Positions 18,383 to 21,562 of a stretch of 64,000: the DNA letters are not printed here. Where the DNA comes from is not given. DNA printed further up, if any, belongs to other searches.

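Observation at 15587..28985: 13 kb seven-gene operon: giant binding protein, two full sugar-type permease pairs, an NHL::Yip1 membrane protein and a 1247-aa secreted protein, with no ATPase, regulator or known glycosidase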

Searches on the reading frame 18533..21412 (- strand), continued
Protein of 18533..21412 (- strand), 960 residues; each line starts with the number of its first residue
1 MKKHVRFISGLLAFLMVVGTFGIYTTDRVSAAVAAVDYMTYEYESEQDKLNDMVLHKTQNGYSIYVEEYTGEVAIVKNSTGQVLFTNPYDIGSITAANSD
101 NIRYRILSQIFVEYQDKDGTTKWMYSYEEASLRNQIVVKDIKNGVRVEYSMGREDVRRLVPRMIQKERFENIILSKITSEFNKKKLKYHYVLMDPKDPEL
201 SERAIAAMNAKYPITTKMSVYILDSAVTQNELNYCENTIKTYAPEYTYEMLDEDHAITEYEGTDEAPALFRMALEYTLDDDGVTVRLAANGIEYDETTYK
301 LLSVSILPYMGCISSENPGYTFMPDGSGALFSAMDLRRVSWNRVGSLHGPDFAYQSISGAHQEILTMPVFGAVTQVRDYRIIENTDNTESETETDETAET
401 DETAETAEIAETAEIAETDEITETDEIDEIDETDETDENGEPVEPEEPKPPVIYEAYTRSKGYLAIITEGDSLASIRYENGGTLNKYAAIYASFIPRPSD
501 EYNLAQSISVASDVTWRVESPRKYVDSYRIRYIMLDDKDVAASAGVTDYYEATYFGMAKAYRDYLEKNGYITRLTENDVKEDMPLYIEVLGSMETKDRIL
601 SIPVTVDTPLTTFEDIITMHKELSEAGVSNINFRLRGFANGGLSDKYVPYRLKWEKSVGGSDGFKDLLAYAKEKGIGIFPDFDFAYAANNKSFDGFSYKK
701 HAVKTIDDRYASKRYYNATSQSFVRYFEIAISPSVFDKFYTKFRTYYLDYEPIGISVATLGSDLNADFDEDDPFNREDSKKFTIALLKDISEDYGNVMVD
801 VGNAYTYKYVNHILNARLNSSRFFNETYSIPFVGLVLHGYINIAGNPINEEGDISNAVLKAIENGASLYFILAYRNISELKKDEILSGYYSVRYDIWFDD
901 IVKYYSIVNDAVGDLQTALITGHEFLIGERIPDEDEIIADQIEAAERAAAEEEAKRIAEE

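Call 53: get_annotated_region(hit=H2, flank=12000)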
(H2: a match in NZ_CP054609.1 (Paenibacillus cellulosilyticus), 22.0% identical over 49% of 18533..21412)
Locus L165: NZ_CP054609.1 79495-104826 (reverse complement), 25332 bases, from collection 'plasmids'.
description: Paenibacillus cellulosilyticus strain KACC 14175 plasmid unnamed1, complete sequence
organism: Paenibacillus cellulosilyticus (NCBI taxid 375489)
taxonomy: Bacteria; Bacillota; Bacilli; Bacillales; Paenibacillaceae; Paenibacillus; Paenibacillus cellulosilyticus
host: -; source: cell culture,soil; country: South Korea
typing (MOB-suite, as given by PLSDB): non-mobilizable
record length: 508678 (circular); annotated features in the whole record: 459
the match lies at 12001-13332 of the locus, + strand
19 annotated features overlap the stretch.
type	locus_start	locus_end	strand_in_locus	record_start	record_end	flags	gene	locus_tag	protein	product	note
CDS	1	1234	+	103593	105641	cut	recG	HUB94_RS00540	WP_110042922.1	ATP-dependent DNA helicase RecG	GO:0006310 - DNA recombination [Evidence IEA]; GO:0006281 - DNA repair [Evidence IEA]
CDS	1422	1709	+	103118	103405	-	-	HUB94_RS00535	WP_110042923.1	stage VI sporulation protein F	-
CDS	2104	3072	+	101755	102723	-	-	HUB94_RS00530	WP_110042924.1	aldo/keto reductase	-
CDS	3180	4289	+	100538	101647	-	ugpC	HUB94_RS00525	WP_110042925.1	sn-glycerol-3-phosphate ABC transporter ATP-binding protein UgpC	-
CDS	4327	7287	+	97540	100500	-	-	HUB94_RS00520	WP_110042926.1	extracellular solute-binding protein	-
CDS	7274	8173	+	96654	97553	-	-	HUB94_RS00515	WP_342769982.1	sugar ABC transporter permease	-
CDS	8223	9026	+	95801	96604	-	-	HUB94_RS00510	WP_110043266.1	carbohydrate ABC transporter permease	GO:0008643 - carbohydrate transport [Evidence IEA]; GO:0055085 - transmembrane transport [Evidence IEA]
CDS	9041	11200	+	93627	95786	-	-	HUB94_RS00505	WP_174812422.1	YIP1 family protein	-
CDS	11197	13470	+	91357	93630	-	-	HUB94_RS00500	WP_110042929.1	DUF5696 domain-containing protein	-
CDS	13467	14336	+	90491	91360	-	-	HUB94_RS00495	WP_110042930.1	sugar ABC transporter permease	-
CDS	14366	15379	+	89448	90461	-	-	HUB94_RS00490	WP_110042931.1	carbohydrate ABC transporter permease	GO:0008643 - carbohydrate transport [Evidence IEA]; GO:0055085 - transmembrane transport [Evidence IEA]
CDS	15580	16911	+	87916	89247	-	-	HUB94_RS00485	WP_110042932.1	LLM class flavin-dependent oxidoreductase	-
CDS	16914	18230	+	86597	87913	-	-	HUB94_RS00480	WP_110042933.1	LLM class flavin-dependent oxidoreductase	-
CDS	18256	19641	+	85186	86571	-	-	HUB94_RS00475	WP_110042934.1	extracellular solute-binding protein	-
CDS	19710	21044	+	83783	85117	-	-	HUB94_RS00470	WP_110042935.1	LLM class flavin-dependent oxidoreductase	-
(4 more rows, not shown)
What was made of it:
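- Genes are separated by 1-51 nt in the window and overlap in the Paenibacillus record (call 53).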

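Call 65: find_homologous_proteins(query=A4, max_evalue=0.00001)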
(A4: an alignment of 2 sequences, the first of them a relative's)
Query A4 (2 sequences) (757 aa, profile of the alignment): 105 proteins with E <= 0.00001 among 8000 candidates.
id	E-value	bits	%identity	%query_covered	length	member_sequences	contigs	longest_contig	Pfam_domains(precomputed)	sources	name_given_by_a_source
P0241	0.0e+0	1253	89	100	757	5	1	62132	PF18952.7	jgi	-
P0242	0.0e+0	1065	74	100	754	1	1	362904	PF18952.7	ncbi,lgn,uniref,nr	ncbi:hypothetical protein FHS18_003487 [Paenibacillus phyllosphaerae]|uniref:Uncharacterized protein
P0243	0.0e+0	1012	71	100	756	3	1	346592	PF18952.7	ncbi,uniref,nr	ncbi:hypothetical protein KP806_13385 [Paenibacillus sp. N4]|uniref:DUF5696 domain-containing protei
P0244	2.6e-296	1003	71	100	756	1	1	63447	PF18952.7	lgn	-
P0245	9.7e-293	992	72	95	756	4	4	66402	PF18952.7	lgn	-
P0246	1.6e-292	991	71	100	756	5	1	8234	PF18952.7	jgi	jgi:hypothetical protein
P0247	4.8e-291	986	70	100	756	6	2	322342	PF18952.7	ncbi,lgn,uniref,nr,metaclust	ncbi:DUF5696 domain-containing protein [Paenibacillus sp. Soil522]|uniref:DUF5696 domain-containing 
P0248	2.1e-290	984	70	100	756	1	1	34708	PF18952.7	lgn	-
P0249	1.5e-288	978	70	97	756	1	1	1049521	PF18952.7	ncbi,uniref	ncbi:DUF5696 domain-containing protein [Paenibacillus sp. NRS-1760]|uniref:DUF5696 domain-containing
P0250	2.7e-287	973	68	100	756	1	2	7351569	PF18952.7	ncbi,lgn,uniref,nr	ncbi:hypothetical protein BK133_24395 [Paenibacillus sp. FSL H8-0548]|uniref:DUF5696 domain-containi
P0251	2.9e-287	973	69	100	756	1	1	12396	PF18952.7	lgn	-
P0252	6.2e-287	972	69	100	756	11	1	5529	PF18952.7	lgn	-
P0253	8.6e-287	972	67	99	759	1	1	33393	PF18952.7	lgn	-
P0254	5.5e-286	969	68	98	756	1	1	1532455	PF18952.7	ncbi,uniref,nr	ncbi:hypothetical protein I6N90_06290 [Paenibacillus sp. GSMTC-2017]|uniref:DUF5696 domain-containin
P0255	2.3e-285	967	68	100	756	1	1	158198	PF18952.7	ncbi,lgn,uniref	ncbi:DUF5696 domain-containing protein [Paenibacillus sp. 2TAB23]|uniref:DUF5696 domain-containing p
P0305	2.0e-200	686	52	92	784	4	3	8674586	PF18952.7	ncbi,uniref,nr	ncbi:DUF5696 domain-containing protein [Paenibacillus mucilaginosus]|uniref:Uncharacterized protein 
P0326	2.0e-158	547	29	81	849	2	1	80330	PF18952.7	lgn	-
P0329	2.4e-154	534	40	92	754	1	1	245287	PF18952.7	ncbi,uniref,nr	ncbi:DUF5696 domain-containing protein [Neobacillus kokaensis]|uniref:Uncharacterized protein n=1 Ta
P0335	1.9e-144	501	28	78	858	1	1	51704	PF18952.7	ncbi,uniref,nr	ncbi:DUF5696 domain-containing protein [Cohnella luojiensis]|uniref:DUF5057 domain-containing protei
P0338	2.6e-121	424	27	70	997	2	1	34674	PF18952.7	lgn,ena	-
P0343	2.1e-56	210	26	78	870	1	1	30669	PF18952.7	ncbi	-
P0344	3.4e-54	202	26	79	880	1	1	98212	PF18952.7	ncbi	-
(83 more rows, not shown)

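Call 66: find_encoding_contigs(protein=P0305, flank=10000, max_places=1)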
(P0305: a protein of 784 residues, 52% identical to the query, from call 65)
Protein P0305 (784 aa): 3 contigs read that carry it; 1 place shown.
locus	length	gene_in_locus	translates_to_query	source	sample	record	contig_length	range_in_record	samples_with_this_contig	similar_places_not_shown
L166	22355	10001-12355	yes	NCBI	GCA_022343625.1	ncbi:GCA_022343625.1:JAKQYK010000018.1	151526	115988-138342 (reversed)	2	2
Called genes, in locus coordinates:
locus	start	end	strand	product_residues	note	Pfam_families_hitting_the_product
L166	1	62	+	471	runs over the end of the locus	PF01565:FAD_binding_4, PF02913:FAD-oxidase_C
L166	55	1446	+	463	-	PF13187:Fer4_9 (faint), PF25160:LdpA_Fe-S-bd (faint), PF00037:Fer4 (faint), PF12838:Fer4_7, PF13183:Fer4_8, PF13484:Fer4_16 (weak), PF13534:Fer4_17, PF02754:CCG, +2 more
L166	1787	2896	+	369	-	PF00005:ABC_tran, PF13304:AAA_21 (faint), PF17912:OB_MalK, PF08402:TOBE_2 (weak)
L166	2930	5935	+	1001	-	PF01547:SBP_bac_1, PF13416:SBP_bac_8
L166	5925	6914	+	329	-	PF00528:BPD_transp_1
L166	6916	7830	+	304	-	PF00528:BPD_transp_1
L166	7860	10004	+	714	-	PF08450:SGL (faint), PF01436:NHL (weak), PF04893:Yip1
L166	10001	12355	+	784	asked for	PF18952:DUF5696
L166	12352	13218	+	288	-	PF00528:BPD_transp_1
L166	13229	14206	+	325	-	PF00528:BPD_transp_1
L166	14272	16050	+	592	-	PF00664:ABC_membrane, PF00005:ABC_tran, PF02463:SMC_N (faint)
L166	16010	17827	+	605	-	PF00664:ABC_membrane, PF00005:ABC_tran, PF02463:SMC_N (faint)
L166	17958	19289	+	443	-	PF00296:Bac_luciferase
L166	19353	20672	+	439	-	PF00296:Bac_luciferase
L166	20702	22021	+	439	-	PF00296:Bac_luciferase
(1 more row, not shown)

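Call 67: find_encoding_contigs(protein=P0329, flank=10000, max_places=1)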
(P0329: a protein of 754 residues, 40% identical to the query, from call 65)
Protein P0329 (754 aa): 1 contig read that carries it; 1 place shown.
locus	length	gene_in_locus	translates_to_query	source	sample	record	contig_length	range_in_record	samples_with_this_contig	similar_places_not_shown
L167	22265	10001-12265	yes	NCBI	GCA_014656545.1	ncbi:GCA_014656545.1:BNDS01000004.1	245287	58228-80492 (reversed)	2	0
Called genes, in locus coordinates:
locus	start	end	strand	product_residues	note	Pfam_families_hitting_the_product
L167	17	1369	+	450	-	PF01547:SBP_bac_1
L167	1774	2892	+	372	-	PF00005:ABC_tran, PF17912:OB_MalK (weak), PF08402:TOBE_2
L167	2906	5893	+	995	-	PF01547:SBP_bac_1, PF13416:SBP_bac_8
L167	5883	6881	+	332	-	PF00528:BPD_transp_1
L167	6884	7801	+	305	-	PF00528:BPD_transp_1 (weak)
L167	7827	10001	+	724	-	PF08450:SGL (weak), PF01436:NHL (weak), PF04893:Yip1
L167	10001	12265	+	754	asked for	PF18952:DUF5696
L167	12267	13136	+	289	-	PF00528:BPD_transp_1 (weak)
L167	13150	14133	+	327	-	PF00528:BPD_transp_1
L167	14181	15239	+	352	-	PF01408:GFO_IDH_MocA, PF22725:GFO_IDH_MocA_C3, PF02894:GFO_IDH_MocA_C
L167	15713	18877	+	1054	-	PF02837:Glyco_hydro_2_N, PF22666:Glyco_hydro_2_N2, PF00703:Glyco_hydro_2, PF02836:Glyco_hydro_2_C, PF16353:LacZ_4, PF02929:Bgal_small_N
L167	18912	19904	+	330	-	PF01408:GFO_IDH_MocA, PF03807:F420_oxidored (weak), PF08635:ox_reductase_C, PF22725:GFO_IDH_MocA_C3, PF02894:GFO_IDH_MocA_C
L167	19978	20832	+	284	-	PF01261:AP_endonuc_2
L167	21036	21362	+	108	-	PF01074:Glyco_hydro_38N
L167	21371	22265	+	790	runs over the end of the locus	PF01074:Glyco_hydro_38N, PF09261:Alpha-mann_mid, PF18438:Glyco_hydro_38, PF07748:Glyco_hydro_38C, PF17677:Glyco_hydro38C2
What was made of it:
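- On CUT1 carbohydrate ABC importer: One is present as the first gene of orthologous cassettes in Paenibacillus and Neobacillus (calls 53, 66, 67), so supply in trans is the likely explanation.
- ATPase: a MsmX-type ATPase (ABC_tran, OB_MalK, TOBE_2) is the first gene in the three Bacilli loci with Pfam or record annotation upstream (calls 53, 66, 67).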

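Call 68: find_encoding_contigs(protein=P0335, flank=10000, max_places=1)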
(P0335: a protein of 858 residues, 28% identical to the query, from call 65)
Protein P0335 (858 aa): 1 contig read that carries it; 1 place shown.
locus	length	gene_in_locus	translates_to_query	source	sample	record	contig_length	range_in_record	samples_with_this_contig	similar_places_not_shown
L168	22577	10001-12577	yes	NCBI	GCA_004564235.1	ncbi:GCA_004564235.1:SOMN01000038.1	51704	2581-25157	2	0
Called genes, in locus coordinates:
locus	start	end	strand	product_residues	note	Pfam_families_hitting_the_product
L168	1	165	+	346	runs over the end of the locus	PF00356:LacI, PF00532:Peripla_BP_1 (weak), PF13377:Peripla_BP_3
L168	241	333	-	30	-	PF13333:rve_2 (weak)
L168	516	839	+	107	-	-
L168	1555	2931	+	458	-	PF01547:SBP_bac_1, PF13416:SBP_bac_8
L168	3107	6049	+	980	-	PF01547:SBP_bac_1, PF13416:SBP_bac_8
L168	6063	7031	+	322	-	PF00528:BPD_transp_1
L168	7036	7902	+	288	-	PF00528:BPD_transp_1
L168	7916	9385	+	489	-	PF08450:SGL (faint), PF01436:NHL (faint)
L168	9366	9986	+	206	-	PF04893:Yip1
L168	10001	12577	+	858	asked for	PF18952:DUF5696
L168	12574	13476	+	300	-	PF00528:BPD_transp_1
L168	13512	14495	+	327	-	PF00528:BPD_transp_1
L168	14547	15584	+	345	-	PF02156:Glyco_hydro_26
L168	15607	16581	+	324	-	PF22612:GH113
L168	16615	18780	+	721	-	PF02927:CelD_N, PF00759:Glyco_hydro_9, PF00583:Acetyltransf_1 (weak), PF13508:Acetyltransf_7 (faint)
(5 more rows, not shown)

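Call 69: find_encoding_contigs(protein=P0344, flank=10000, max_places=1)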
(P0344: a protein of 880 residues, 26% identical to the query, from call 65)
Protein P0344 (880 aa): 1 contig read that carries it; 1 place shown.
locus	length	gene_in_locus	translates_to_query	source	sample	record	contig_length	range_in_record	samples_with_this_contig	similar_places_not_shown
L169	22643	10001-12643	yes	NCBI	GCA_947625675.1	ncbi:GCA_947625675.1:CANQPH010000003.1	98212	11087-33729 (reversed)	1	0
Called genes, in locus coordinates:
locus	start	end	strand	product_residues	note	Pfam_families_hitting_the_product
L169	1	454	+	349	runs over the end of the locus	PF00356:LacI, PF00532:Peripla_BP_1, PF13407:Peripla_BP_4, PF13377:Peripla_BP_3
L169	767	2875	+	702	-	PF16403:Bact_surface_Ig-like (weak)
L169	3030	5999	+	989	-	PF01547:SBP_bac_1, PF13416:SBP_bac_8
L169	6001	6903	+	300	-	PF00528:BPD_transp_1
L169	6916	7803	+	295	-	PF00528:BPD_transp_1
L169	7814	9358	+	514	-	PF17170:DUF5128 (faint), PF01436:NHL (faint), PF13414:TPR_11 (faint)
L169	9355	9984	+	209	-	PF04893:Yip1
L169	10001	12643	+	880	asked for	PF18952:DUF5696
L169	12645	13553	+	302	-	-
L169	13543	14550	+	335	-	PF00528:BPD_transp_1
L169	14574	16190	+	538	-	PF14587:Glyco_hydr_30_2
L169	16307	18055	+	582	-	PF01301:Glyco_hydro_35, PF02449:Glyco_hydro_42, PF21317:BetaGal_ABD_1, PF21467:BetaGal_gal-bd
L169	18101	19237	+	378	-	PF02517:Rce1-like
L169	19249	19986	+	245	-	PF01643:Acyl-ACP_TE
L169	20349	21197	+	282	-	PF13509:S1_2, PF21543:CvfB_2nd (weak), PF00575:S1 (weak), PF17783:WHD_CvfB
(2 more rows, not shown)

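Call 77: find_encoding_contigs(protein=P0326, flank=10000, max_places=1)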
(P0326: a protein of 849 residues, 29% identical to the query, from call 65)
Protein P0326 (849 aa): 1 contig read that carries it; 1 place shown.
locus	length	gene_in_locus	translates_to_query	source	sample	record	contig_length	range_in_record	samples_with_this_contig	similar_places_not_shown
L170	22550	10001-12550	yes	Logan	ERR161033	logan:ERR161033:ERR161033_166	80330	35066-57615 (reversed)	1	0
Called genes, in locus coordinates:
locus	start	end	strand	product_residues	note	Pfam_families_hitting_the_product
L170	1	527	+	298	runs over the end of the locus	PF00005:ABC_tran, PF02463:SMC_N (weak), PF13304:AAA_21 (weak)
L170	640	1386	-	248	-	PF00072:Response_reg, PF00165:HTH_AraC (weak), PF12833:HTH_18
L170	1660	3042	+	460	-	PF01547:SBP_bac_1, PF13416:SBP_bac_8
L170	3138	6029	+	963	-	PF01547:SBP_bac_1, PF13416:SBP_bac_8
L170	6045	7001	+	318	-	PF00528:BPD_transp_1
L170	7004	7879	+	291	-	PF00528:BPD_transp_1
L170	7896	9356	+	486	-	PF01436:NHL (faint)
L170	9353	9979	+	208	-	PF04893:Yip1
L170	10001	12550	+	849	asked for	PF18952:DUF5696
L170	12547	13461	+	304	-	PF00528:BPD_transp_1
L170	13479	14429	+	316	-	PF00528:BPD_transp_1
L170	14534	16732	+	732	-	PF00664:ABC_membrane, PF00005:ABC_tran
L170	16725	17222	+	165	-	PF08909:DUF1854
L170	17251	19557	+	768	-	PF14498:Glyco_hyd_65N_2, PF22124:Glyco_hydro_95_cat, PF21307:Glyco_hydro_95_C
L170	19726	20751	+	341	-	PF00331:Glyco_hydro_10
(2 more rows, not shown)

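Call 78: find_encoding_contigs(protein=P0338, flank=10000, max_places=1)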
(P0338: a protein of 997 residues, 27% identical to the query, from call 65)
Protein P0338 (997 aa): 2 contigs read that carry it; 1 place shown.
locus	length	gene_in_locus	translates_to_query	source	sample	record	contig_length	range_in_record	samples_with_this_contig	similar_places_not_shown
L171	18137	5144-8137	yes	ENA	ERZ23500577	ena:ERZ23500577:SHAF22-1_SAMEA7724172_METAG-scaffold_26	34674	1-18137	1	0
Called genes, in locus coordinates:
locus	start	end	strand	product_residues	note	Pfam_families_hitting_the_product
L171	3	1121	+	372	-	?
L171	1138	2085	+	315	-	PF00528:BPD_transp_1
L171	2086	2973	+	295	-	PF00528:BPD_transp_1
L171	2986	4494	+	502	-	PF01436:NHL (weak)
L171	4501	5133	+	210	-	PF04893:Yip1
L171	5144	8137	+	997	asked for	PF18952:DUF5696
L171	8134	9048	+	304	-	PF00528:BPD_transp_1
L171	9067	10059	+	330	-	PF00528:BPD_transp_1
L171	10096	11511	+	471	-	PF01547:SBP_bac_1 (faint)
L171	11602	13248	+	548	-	PF18259:CBM65_1 (weak), PF18522:DUF5620 (weak)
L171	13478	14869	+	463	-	PF02386:TrkH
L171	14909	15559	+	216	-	PF02254:TrkA_N, PF03446:NAD_binding_2 (weak), PF03721:UDPG_MGDP_dh_N (weak), PF03807:F420_oxidored (weak), PF02080:TrkA_C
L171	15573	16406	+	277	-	PF09297:Zn_ribbon_NUD, PF00293:NUDIX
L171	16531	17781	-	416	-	PF01471:PG_binding_1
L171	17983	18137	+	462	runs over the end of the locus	PF02368:Big_2, PF22359:Big-like (weak), PF09587:PGA_cap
